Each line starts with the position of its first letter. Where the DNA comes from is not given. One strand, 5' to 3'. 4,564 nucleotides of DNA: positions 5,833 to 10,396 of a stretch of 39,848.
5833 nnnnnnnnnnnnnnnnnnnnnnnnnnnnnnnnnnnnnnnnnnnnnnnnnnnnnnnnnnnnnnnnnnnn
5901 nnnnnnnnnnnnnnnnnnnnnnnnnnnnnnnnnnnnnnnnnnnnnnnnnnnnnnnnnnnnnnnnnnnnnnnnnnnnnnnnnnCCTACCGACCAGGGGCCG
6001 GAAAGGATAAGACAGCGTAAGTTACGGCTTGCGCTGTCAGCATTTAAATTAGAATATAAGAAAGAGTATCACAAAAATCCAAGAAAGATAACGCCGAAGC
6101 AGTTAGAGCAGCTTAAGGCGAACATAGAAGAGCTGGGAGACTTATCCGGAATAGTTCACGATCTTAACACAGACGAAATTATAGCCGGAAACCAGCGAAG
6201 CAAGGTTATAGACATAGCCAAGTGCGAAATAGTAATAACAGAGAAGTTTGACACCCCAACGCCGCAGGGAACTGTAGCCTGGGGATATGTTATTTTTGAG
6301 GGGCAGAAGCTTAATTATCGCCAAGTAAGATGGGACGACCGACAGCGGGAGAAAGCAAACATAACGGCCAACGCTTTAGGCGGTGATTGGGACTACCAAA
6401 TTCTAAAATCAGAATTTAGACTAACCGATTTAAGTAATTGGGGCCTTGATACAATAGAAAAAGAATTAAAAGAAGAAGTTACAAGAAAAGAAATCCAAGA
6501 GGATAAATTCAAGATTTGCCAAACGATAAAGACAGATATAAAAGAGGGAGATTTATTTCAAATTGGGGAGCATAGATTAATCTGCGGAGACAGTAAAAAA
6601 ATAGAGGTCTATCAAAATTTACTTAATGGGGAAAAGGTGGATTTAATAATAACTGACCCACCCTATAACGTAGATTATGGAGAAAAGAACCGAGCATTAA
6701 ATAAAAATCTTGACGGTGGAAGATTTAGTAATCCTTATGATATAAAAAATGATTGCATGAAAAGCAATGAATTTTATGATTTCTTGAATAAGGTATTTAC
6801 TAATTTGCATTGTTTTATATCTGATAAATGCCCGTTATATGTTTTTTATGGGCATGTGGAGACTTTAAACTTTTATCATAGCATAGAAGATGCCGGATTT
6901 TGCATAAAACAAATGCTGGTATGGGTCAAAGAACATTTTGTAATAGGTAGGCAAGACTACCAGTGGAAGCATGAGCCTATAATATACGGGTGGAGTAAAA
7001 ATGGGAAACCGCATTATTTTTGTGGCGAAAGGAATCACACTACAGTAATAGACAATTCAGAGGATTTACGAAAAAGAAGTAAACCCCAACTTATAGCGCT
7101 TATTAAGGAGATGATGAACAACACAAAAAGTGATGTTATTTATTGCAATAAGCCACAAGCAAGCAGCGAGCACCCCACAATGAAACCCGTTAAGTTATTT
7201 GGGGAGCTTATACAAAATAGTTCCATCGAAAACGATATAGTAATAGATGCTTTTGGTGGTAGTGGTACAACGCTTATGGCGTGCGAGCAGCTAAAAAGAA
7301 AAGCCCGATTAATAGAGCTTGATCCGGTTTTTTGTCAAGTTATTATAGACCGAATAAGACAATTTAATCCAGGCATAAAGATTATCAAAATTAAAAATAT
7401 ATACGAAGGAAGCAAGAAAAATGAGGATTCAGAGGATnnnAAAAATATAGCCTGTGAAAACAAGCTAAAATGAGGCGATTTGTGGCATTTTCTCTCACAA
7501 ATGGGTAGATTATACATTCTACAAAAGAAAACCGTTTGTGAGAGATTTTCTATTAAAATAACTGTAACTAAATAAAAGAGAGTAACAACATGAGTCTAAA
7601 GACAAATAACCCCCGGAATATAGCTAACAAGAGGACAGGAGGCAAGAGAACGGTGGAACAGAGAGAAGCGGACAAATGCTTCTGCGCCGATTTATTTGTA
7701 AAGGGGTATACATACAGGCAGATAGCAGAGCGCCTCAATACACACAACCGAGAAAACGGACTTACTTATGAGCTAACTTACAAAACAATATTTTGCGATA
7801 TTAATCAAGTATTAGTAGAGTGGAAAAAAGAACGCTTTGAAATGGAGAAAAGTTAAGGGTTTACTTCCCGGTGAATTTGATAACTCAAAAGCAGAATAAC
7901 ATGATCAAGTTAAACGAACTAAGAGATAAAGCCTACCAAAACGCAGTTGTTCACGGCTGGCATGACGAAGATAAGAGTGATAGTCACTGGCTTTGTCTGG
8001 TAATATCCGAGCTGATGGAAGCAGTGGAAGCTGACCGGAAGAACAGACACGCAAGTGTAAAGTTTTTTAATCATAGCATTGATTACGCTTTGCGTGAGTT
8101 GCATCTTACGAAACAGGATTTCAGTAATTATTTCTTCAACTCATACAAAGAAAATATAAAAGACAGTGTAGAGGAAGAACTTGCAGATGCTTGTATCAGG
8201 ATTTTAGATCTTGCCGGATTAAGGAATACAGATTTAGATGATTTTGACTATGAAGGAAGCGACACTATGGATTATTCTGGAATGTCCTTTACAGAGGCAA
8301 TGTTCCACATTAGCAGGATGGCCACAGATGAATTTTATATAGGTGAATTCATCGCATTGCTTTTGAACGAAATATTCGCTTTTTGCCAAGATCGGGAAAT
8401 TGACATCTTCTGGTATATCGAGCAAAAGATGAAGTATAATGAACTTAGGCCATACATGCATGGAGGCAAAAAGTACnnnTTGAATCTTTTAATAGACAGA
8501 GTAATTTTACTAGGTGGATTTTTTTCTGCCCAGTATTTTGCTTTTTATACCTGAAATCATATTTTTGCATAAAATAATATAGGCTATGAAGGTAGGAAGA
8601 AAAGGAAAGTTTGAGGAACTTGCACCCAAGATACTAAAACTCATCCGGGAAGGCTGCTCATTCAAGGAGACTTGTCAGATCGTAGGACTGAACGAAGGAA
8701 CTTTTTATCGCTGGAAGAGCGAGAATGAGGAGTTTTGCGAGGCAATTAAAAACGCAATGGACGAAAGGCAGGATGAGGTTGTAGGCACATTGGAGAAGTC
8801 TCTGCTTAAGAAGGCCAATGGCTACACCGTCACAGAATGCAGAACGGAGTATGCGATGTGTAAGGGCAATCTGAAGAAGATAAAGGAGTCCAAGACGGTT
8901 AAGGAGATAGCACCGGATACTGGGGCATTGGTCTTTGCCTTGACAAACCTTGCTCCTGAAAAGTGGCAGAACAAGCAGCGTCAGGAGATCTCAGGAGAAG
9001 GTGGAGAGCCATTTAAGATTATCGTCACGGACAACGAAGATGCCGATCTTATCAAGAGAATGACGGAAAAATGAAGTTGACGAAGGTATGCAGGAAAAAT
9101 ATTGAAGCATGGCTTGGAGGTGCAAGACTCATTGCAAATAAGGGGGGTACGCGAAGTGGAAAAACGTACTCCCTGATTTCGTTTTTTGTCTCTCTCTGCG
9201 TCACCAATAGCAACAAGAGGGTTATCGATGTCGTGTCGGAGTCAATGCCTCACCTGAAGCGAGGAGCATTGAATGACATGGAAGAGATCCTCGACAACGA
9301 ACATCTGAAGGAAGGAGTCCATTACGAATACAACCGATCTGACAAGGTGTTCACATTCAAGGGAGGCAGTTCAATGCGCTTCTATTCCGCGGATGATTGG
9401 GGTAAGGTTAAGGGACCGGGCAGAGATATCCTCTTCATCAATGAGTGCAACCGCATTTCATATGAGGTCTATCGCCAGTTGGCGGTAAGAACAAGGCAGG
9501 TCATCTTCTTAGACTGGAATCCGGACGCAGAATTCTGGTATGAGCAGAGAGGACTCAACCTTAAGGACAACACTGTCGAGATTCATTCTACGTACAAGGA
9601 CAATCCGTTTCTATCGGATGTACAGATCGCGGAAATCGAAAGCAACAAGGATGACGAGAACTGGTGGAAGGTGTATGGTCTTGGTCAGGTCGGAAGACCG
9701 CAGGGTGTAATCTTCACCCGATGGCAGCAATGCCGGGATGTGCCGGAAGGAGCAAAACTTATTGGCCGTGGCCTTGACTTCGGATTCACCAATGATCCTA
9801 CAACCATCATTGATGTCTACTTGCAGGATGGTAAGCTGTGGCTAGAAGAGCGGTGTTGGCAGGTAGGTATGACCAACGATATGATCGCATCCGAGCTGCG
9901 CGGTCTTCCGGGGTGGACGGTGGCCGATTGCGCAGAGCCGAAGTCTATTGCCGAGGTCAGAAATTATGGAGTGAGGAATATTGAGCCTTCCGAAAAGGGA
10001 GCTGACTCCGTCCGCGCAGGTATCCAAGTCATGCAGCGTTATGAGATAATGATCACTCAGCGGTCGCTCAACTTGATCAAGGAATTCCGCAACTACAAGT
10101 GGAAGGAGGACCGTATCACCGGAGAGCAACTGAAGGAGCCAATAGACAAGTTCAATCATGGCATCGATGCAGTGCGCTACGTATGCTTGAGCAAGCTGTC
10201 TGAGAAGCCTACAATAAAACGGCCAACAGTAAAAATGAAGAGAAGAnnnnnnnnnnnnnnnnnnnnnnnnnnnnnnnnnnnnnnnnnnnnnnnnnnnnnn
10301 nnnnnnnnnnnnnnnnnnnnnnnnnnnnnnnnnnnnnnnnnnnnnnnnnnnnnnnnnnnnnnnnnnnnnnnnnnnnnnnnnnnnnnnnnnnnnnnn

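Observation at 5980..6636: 218-codon ParB-like reading frame with no start codon, in frame behind the TAA of the Tad2-like gene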

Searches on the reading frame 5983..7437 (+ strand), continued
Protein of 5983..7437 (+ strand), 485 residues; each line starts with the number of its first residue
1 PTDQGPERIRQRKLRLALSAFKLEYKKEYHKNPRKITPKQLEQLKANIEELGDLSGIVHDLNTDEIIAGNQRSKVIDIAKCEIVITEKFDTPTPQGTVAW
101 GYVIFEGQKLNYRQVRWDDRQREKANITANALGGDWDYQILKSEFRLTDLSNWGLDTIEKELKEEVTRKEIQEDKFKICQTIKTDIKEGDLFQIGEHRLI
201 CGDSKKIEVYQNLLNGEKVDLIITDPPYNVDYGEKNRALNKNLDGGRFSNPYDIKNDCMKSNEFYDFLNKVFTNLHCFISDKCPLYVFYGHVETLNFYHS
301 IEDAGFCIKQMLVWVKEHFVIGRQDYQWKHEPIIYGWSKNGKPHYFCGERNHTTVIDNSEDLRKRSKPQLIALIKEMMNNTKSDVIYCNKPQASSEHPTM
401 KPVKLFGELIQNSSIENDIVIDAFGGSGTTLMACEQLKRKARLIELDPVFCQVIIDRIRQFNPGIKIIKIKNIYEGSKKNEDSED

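Call 57: find_encoding_contigs(protein=P0122, flank=3000, max_places=5)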
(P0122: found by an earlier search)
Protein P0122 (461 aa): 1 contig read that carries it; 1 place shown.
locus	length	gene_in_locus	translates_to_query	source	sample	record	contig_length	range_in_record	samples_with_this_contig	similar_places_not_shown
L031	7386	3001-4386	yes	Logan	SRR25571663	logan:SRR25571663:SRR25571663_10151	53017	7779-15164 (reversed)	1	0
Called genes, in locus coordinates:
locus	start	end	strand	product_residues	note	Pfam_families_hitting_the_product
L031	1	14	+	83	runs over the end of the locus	-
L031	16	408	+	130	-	-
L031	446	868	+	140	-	PF00436:SSB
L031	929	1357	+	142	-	PF04266:ASCH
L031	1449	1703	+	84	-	-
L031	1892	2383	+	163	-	-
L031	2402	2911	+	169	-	PF11195:Tad2-like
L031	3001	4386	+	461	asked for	PF03602:Cons_hypoth95 (faint), PF01555:N6_N4_Mtase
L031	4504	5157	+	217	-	-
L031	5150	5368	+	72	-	-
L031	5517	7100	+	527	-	PF03237:Terminase_6N (weak)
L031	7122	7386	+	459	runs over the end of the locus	PF05133:SPP1_portal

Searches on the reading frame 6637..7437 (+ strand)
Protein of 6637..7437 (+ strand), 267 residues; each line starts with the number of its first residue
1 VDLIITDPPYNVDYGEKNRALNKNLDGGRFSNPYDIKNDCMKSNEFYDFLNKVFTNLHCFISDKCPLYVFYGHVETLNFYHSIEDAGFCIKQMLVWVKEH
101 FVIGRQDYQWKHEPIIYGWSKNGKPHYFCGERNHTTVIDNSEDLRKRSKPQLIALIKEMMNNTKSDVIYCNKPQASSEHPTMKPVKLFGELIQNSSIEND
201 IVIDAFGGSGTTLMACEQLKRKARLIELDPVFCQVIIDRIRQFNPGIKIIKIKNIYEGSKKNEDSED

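Call 6: search_protein_families(library=pfam, proteins=[window:6637-7437:+], max_evalue=0.01)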
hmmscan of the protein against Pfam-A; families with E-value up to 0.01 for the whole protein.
window:6637-7437:+ (267 aa): 2 families
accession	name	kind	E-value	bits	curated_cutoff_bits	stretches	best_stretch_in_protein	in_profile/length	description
PF01555.25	N6_N4_Mtase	-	2.8e-31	109.6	26.7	1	2-236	2-219/221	DNA methylase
PF03602.21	Cons_hypoth95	-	0.00012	22.2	24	1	174-246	17-90/182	Conserved hypothetical protein 95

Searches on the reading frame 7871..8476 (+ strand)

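Call 46: search_protein_families(library=phrogs, proteins=[window:7871-8476:+], max_evalue=0.0001)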
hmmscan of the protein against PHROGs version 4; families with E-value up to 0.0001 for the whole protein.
window:7871-8476:+ (202 aa): 3 families
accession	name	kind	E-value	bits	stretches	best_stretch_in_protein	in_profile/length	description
phrog_9236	-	other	1.7e-57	195.3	1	11-201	3-191/191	pyrophosphatase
phrog_3301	-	other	1.3e-22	81.5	1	8-123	44-147/169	pyrophosphatase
phrog_5658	-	other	4e-13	50.4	2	7-58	297-357/421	pyrophosphatase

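Call 47: search_protein_families(library=pfam, proteins=[window:7871-8476:+], max_evalue=0.001)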
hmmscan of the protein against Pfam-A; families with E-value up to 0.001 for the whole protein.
window:7871-8476:+ (202 aa): 0 families

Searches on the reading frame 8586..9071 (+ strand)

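Call 47: search_protein_families(library=pfam, proteins=[window:8586-9071:+], max_evalue=0.001)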
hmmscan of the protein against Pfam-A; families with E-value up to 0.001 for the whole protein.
window:8586-9071:+ (162 aa): 7 families
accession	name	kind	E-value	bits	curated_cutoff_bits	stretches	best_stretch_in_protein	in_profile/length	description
PF20901.3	Sf6_terminase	-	8e-07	29.5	27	1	10-73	3-67/106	Bacteriophage Sf6, terminase small subunit-like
PF13518.12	HTH_28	-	2.1e-06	28.1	25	1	15-53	4-43/52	Helix-turn-helix domain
PF01527.26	HTH_Tnp_1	-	5.6e-05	23.7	24.1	1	15-48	14-48/75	Transposase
PF13022.12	HTH_Tnp_1_2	-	7e-05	23.4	27.9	1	24-77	27-79/122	Helix-turn-helix of insertion element transposase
PF13551.12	HTH_29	-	0.00017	22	28.1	1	15-45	3-34/64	Winged helix-turn helix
PF13384.12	HTH_23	-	0.00036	20.7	24.6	0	16-46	10-40/50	Homeodomain-like domain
PF08148.17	DSHCT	-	0.00062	20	22.7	0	22-61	110-149/172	DSHCT (NUC185) domain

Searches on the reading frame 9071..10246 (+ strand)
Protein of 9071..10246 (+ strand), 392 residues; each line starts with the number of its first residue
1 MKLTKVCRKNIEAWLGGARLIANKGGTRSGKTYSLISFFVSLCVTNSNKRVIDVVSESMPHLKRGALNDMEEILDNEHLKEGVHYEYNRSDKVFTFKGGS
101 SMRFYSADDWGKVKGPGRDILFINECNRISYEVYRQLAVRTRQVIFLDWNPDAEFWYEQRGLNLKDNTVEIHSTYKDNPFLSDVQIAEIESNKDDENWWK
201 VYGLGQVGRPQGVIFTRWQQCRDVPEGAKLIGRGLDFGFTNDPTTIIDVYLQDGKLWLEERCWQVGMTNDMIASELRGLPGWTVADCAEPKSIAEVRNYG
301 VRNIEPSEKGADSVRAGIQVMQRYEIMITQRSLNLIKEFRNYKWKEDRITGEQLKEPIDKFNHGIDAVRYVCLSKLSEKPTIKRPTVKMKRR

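Call 36: search_dna_similar(query=window:9071-10246:+, collection=phages, mode=protein, max_rows=12)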
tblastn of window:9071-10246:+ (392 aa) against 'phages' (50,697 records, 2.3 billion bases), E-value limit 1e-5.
Records with a match: 1309; places in all: 1315; records where one place covers at least 80% of the query: 460.
Best place of each record, by identity: <60% 1309.
By first word of the organism name: Streptococcus 167; Staphylococcus 149; Salmonella 133; Bacteroides 97; Enterococcus 88; Flavobacterium 75; Clostridium 61; Klebsiella 45; Acinetobacter 43; Pseudomonas 36; and 73 more.
By host as written in the record: - 158; Staphylococcus aureus 39; Clostridium sporogenes ATCC-15579 30; Flavobacterium sp. LMO9 27; Enterococcus faecalis 27; Klebsiella pneumoniae 26; Acinetobacter baumannii 20; Flavobacterium sp. LMO6 19; and 496 more.
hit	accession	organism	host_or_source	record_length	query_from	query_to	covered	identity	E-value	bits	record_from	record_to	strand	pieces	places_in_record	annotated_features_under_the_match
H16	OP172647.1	Bacteroides phage BC679P1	Bacteroides caccae DA679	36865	1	370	94%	42.6%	1e-85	289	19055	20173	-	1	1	terminase large subunit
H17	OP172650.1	Bacteroides phage BC679P4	Bacteroides caccae DA679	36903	1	370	94%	42.6%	1e-85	289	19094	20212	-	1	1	terminase large subunit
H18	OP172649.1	Bacteroides phage BC679P3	Bacteroides caccae DA679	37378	1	370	94%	42.6%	2e-85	288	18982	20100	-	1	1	terminase large subunit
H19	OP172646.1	Bacteroides phage BC669P3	Bacteroides caccae DA669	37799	1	370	94%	42.6%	4e-85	288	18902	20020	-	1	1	terminase large subunit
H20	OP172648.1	Bacteroides phage BC679P2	Bacteroides caccae DA679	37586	1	370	94%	42.4%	7e-85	287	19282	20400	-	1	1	terminase large subunit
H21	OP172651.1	Bacteroides phage BC679P5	Bacteroides caccae DA679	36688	1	370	94%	42.4%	1e-84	286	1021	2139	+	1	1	terminase large subunit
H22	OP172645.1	Bacteroides phage BC669P2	Bacteroides caccae DA669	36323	1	370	94%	42.4%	2e-84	285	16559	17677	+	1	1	terminase large subunit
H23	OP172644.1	Bacteroides phage BC669P1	Bacteroides caccae DA669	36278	1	370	94%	42.1%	5e-85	288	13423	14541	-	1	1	terminase large subunit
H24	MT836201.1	Bacteriophage sp.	human fecal samples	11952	1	370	94%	41.8%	2e-76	262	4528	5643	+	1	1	record has no annotation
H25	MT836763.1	Bacteriophage sp.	human fecal samples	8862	19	377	92%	42.0%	8e-77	264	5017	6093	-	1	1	record has no annotation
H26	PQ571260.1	Bacteroides phage BF1-3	Bacteroides fragilis BL19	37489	1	370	94%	40.7%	4e-71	248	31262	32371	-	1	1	terminase large subunit | terminase small subunit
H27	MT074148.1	Bacteroides phage SJC10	Bacteroides thetaiotaomicron VPI-5496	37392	1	370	94%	40.7%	5e-71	247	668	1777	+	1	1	hypothetical protein (x2)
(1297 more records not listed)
